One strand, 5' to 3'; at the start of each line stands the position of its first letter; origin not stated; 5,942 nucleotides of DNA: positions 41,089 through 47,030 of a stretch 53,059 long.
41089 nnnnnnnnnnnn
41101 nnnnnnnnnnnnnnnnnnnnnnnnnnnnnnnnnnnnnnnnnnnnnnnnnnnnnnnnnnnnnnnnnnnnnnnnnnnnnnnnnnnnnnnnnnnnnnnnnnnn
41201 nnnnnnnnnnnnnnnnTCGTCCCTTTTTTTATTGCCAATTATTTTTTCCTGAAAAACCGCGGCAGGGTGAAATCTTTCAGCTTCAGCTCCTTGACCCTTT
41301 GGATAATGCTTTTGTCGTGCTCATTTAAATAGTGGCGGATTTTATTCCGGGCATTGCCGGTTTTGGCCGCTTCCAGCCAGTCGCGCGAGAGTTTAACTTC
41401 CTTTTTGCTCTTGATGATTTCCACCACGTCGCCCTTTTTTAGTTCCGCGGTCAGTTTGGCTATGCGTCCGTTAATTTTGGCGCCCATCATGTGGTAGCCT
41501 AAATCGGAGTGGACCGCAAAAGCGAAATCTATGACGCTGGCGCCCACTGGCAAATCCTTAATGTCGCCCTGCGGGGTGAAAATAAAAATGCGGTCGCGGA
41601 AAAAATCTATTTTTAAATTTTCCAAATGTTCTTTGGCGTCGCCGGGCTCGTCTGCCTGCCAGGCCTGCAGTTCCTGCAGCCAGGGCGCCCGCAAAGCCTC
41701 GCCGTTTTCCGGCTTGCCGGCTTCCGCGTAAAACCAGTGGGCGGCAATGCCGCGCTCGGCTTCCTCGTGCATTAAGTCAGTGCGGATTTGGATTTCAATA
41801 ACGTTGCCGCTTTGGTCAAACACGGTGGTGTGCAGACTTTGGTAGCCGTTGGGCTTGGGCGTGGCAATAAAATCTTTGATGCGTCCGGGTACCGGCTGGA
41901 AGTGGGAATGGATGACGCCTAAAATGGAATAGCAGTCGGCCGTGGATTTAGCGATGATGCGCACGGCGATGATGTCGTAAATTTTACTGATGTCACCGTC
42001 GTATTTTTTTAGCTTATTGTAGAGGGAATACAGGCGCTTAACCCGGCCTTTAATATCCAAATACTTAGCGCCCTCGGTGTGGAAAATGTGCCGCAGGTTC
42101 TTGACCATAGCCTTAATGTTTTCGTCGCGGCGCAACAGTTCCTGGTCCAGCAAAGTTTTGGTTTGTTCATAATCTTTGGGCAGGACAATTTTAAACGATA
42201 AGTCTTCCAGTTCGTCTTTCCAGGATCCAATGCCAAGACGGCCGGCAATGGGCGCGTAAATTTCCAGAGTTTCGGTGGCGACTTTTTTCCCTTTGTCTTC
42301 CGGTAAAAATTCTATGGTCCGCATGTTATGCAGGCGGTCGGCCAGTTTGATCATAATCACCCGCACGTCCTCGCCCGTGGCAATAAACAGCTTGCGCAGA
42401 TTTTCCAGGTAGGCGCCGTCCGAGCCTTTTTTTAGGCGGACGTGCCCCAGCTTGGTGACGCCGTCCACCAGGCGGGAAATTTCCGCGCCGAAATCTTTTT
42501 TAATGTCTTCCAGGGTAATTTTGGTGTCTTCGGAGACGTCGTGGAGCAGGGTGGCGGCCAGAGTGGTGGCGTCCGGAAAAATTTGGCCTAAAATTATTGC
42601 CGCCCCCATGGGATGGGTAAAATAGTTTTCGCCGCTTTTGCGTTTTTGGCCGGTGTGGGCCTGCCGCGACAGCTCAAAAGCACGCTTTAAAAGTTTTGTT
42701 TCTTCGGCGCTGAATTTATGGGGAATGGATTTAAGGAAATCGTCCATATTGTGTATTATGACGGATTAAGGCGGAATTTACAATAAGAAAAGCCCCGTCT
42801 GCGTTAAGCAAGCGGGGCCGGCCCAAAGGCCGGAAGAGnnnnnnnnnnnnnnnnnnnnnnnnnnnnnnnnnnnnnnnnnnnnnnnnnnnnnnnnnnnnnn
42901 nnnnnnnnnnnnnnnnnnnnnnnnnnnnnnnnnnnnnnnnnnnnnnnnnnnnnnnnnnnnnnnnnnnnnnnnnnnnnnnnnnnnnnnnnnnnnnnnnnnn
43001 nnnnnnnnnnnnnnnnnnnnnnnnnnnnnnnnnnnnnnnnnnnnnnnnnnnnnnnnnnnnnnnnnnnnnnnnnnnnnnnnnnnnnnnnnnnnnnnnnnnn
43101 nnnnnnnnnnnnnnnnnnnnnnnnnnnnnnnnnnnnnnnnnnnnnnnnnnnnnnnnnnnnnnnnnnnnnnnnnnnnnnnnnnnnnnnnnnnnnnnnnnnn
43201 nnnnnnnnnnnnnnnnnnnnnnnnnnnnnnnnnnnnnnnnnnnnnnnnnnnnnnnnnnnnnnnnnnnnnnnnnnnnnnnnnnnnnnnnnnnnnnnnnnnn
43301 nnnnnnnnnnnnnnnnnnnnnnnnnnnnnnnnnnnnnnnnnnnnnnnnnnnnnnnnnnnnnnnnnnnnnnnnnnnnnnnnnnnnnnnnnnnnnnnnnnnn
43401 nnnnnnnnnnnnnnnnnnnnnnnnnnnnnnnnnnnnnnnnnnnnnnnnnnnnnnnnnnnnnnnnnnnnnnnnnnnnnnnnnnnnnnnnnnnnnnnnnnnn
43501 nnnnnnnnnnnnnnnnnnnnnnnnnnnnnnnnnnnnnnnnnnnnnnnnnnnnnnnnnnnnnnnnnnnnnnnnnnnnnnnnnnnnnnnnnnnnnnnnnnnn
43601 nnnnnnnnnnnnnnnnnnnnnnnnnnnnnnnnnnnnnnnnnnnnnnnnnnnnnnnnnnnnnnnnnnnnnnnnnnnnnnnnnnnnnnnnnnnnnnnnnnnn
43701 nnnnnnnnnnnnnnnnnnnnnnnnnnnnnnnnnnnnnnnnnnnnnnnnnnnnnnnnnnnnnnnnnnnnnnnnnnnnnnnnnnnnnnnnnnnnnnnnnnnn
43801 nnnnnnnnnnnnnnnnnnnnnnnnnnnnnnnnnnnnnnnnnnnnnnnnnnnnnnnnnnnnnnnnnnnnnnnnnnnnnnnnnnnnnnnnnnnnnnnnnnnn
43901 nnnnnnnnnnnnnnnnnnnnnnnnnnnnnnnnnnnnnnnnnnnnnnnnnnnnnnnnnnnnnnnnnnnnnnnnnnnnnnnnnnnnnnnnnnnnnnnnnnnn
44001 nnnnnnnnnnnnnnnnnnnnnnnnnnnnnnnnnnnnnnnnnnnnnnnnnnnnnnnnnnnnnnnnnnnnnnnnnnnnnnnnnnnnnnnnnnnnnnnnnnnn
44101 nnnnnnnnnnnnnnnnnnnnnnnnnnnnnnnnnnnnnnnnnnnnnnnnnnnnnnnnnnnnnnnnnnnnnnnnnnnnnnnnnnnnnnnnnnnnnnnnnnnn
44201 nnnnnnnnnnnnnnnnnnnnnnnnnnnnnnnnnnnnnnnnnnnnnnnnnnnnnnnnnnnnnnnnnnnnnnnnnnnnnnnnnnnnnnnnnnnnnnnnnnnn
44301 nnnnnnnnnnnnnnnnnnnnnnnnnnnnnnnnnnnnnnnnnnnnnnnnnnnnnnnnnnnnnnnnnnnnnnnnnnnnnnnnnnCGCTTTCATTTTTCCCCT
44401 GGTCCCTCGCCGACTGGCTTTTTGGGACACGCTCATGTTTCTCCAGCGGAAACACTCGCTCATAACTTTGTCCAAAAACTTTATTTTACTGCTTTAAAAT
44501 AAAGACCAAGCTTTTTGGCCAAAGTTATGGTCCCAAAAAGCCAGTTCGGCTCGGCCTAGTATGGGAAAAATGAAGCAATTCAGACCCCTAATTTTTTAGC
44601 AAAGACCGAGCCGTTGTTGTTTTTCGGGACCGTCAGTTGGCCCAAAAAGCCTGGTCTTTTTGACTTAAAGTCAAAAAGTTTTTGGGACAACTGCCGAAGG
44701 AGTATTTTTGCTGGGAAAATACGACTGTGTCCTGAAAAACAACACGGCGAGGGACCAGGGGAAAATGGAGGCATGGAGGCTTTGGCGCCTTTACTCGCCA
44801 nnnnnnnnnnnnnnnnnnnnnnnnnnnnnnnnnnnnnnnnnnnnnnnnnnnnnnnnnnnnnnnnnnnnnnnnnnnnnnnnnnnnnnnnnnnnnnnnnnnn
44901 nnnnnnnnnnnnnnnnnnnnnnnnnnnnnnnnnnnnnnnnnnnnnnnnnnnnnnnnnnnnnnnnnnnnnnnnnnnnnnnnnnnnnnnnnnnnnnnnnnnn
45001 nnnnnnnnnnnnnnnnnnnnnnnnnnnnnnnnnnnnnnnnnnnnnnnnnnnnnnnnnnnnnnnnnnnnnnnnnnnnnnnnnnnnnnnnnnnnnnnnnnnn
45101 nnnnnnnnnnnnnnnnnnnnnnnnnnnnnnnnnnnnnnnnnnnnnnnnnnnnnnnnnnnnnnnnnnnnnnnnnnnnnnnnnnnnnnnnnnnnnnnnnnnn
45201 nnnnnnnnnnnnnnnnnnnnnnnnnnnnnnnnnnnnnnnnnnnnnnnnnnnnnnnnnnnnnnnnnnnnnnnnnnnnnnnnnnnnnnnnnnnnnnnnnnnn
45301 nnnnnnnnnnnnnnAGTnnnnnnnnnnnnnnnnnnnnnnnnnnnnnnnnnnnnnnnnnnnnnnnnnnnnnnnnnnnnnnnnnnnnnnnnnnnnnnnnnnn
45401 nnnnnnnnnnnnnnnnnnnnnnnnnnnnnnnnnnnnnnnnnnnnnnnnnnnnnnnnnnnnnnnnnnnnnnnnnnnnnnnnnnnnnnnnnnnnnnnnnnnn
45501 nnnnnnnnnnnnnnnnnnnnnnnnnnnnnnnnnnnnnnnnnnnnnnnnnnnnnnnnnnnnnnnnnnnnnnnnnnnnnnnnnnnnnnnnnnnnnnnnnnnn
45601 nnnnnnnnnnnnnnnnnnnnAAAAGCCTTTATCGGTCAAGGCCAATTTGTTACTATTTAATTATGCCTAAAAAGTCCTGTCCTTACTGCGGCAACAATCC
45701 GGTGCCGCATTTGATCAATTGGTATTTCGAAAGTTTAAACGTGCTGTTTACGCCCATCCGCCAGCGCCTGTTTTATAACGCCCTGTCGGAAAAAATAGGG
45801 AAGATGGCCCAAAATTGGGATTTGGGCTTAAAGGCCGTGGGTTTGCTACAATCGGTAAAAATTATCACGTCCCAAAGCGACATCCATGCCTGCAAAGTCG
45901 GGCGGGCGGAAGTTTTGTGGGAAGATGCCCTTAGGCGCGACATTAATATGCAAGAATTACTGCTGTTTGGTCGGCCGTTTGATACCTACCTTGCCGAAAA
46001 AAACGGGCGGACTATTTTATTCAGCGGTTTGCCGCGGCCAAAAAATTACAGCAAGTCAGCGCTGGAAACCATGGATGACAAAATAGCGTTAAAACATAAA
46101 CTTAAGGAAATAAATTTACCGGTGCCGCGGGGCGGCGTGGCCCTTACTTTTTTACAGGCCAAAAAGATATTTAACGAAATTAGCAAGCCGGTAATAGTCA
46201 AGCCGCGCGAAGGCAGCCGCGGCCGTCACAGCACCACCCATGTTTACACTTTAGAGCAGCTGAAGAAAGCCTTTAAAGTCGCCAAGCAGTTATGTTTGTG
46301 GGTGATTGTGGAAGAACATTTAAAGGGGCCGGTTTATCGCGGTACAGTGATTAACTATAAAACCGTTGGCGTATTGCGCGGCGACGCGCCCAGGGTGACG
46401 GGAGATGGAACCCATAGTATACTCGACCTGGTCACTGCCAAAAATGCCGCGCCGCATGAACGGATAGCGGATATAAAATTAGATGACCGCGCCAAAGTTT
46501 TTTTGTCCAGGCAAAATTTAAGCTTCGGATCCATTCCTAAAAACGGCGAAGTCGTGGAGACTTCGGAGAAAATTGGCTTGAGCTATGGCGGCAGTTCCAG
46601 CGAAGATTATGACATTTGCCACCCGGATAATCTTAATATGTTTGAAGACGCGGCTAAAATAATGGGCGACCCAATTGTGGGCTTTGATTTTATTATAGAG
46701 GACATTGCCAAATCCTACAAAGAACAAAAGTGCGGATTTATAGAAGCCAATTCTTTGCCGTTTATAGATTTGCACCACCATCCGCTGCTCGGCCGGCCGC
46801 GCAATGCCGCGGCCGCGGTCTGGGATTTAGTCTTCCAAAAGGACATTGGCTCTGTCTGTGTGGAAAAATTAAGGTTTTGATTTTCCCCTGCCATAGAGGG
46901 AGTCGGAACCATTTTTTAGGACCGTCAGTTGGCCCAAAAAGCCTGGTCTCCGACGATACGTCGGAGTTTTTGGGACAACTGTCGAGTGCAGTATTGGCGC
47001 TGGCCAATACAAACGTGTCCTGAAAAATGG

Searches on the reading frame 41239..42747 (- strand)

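Call 86: search_protein_families(library=pfam, proteins=[window:41239-42747:-], max_evalue=0.00001)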
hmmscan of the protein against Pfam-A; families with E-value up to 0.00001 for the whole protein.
window:41239-42747:- (502 aa): 4 families
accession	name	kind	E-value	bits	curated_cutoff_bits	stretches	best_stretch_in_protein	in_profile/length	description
PF13328.12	HD_4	-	2.5e-44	151.2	27.2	1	23-173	1-155/156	HD domain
PF04607.23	RelA_SpoT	-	1.3e-38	132.2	27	1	234-343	1-111/113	Region found in RelA / SpoT proteins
PF02824.27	TGS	-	5.1e-19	68.5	22.2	1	387-446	1-60/60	TGS domain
PF01966.28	HD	-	1.2e-07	32.4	22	1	42-142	1-116/116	HD domain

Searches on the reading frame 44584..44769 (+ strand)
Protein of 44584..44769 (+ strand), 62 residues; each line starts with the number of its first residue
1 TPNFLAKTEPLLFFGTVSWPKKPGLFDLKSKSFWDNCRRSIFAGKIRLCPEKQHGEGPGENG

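Call 87: search_protein_representatives(protein=window:44584-44769:+)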
Query: 62 residues. Proteins with E-value up to 0.001 (for the whole library): 0; up to 1e-10: 0; up to 1e-30: 0. The best 0 are listed.

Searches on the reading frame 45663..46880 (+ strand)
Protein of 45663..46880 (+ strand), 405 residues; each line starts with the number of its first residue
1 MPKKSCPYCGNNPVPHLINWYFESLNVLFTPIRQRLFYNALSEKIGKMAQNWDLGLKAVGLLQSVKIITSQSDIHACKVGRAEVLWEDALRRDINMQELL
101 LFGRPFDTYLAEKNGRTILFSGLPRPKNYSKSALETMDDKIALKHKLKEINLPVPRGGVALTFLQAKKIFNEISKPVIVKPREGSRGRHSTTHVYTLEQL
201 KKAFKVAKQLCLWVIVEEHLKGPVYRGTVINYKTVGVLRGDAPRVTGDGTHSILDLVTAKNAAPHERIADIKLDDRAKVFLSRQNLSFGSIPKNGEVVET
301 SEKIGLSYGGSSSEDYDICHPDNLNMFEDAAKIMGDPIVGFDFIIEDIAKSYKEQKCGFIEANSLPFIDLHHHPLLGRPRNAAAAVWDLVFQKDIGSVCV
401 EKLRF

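Call 24: find_encoding_contigs(protein=window:45663-46880:+, flank=10000, max_places=10)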
Protein window:45663-46880:+ (405 aa): no gene with exactly this product is on record in the collection.
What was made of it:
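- Tried and rejected: Not on record (call 24).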

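Call 25: find_homologous_proteins(query=window:45663-46880:+, max_evalue=1e-30)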
Query window:45663-46880:+ (405 aa): 923 proteins with E <= 1e-30 among 8000 candidates; the best 120 are listed.
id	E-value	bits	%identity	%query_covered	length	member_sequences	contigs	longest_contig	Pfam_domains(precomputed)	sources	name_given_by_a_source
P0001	3.7e-275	930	100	100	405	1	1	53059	-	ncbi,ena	-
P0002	2.9e-217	739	80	96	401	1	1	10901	-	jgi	jgi:D-alanine-D-alanine ligase-like ATP-grasp enzyme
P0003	9.7e-208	708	77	96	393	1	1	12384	-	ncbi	-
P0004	6.7e-187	639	69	96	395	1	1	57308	-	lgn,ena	-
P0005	1.8e-186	638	71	96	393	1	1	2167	-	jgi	-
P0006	3.4e-164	565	63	96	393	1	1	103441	-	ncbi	-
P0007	2.9e-161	555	62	96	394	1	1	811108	-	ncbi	-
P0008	2.8e-158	545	63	96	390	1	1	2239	-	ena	-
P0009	1.2e-156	540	59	96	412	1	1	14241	-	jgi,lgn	jgi:D-alanine-D-alanine ligase-like ATP-grasp enzyme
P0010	5.1e-156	538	61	96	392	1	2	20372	-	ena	-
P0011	6.2e-156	537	60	96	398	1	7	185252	-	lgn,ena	-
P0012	6.4e-153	527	59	95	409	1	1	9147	-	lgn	-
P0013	9.3e-153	527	59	95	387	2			PF02786.23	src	-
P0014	2.0e-151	522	60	96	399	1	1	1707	PF02786.23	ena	-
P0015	2.1e-151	522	57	96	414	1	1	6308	-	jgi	jgi:hypothetical protein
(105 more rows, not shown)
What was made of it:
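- Tried and rejected: Relatives had to be reached through a homology search (call 25).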

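Call 26: find_encoding_contigs(protein=P0002, flank=10000, max_places=3)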
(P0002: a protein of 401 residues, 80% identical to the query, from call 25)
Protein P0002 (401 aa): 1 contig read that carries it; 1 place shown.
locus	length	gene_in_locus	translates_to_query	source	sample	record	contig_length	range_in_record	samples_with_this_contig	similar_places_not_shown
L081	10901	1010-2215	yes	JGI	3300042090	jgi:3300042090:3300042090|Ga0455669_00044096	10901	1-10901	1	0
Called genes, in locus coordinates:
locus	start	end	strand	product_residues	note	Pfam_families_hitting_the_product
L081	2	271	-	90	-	?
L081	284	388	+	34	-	-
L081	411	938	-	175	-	-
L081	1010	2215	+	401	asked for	-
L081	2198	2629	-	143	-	-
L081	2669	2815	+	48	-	-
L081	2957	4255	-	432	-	PF10412:TrwB_AAD_bind (faint), PF12696:TraG-D_C (weak)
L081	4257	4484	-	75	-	-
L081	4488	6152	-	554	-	PF05496:RuvB_N (faint), PF20703:nSTAND1, PF13191:AAA_16 (weak), PF00158:Sigma54_activat (weak), PF07724:AAA_2, PF00004:AAA, PF07728:AAA_5, PF10431:ClpB_D2-small, +4 more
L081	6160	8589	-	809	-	-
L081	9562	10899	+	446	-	?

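Call 27: find_encoding_contigs(protein=P0003, flank=10000, max_places=3)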
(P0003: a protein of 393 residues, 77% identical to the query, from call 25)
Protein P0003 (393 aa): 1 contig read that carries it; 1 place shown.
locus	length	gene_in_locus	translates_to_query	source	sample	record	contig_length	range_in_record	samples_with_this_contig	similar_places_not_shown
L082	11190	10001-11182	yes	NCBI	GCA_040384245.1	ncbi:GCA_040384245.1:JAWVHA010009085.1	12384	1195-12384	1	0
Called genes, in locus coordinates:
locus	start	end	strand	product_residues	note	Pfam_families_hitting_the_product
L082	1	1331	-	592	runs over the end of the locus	PF01541:GIY-YIG, PF27096:UvrC_M, PF22920:UvrC_RNaseH, PF08459:UvrC_RNaseH_dom, PF14520:HHH_5 (weak)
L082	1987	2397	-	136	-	PF02824:TGS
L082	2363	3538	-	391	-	PF13328:HD_4, PF01966:HD (weak), PF04607:RelA_SpoT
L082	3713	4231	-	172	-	-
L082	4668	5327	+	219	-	PF01149:Fapy_DNA_glyco (faint), PF06831:H2TH, PF06827:zf-FPG_IleRS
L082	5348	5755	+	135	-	-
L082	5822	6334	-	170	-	-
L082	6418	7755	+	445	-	PF01875:Memo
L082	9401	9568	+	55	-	-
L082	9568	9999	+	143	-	PF10648:Gmad2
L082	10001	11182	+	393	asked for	-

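Call 28: find_encoding_contigs(protein=P0004, flank=10000, max_places=3)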
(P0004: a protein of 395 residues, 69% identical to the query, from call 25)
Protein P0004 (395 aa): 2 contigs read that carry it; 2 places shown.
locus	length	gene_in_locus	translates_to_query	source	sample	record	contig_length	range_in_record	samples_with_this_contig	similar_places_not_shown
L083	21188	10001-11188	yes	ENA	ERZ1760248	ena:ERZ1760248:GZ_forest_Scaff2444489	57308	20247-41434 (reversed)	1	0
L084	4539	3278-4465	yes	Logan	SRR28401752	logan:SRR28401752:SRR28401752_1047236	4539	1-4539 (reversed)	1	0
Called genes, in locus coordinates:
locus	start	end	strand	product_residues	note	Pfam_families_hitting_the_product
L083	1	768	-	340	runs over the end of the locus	PF01384:PHO4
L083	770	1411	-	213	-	PF01865:PhoU_div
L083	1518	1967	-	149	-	PF10543:ORF6N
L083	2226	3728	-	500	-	PF13328:HD_4, PF01966:HD, PF04607:RelA_SpoT, PF02824:TGS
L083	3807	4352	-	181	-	-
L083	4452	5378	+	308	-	PF01149:Fapy_DNA_glyco, PF06831:H2TH, PF06827:zf-FPG_IleRS (weak)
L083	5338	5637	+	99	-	-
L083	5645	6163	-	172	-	-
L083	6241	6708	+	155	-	PF00578:AhpC-TSA, PF08534:Redoxin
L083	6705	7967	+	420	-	PF01875:Memo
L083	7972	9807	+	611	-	-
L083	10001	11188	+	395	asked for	-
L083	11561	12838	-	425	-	PF10412:TrwB_AAD_bind (faint), PF12696:TraG-D_C (weak)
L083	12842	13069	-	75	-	-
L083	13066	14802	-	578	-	PF00005:ABC_tran (faint), PF12775:AAA_7 (faint), PF00158:Sigma54_activat (weak), PF00004:AAA, PF07724:AAA_2, PF07728:AAA_5, PF13401:AAA_22 (weak), PF10431:ClpB_D2-small, +3 more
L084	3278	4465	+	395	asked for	-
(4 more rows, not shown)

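Call 54: list_cluster_members(proteins=[P0001, P0121])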
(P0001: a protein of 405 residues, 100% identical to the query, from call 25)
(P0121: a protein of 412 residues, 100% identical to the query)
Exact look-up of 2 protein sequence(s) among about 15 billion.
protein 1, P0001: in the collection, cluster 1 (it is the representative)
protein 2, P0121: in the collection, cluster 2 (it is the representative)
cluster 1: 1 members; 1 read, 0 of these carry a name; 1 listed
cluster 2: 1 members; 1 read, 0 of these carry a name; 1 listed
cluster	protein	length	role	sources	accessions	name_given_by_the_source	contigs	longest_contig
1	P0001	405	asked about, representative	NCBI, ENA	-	-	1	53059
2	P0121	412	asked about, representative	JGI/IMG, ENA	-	-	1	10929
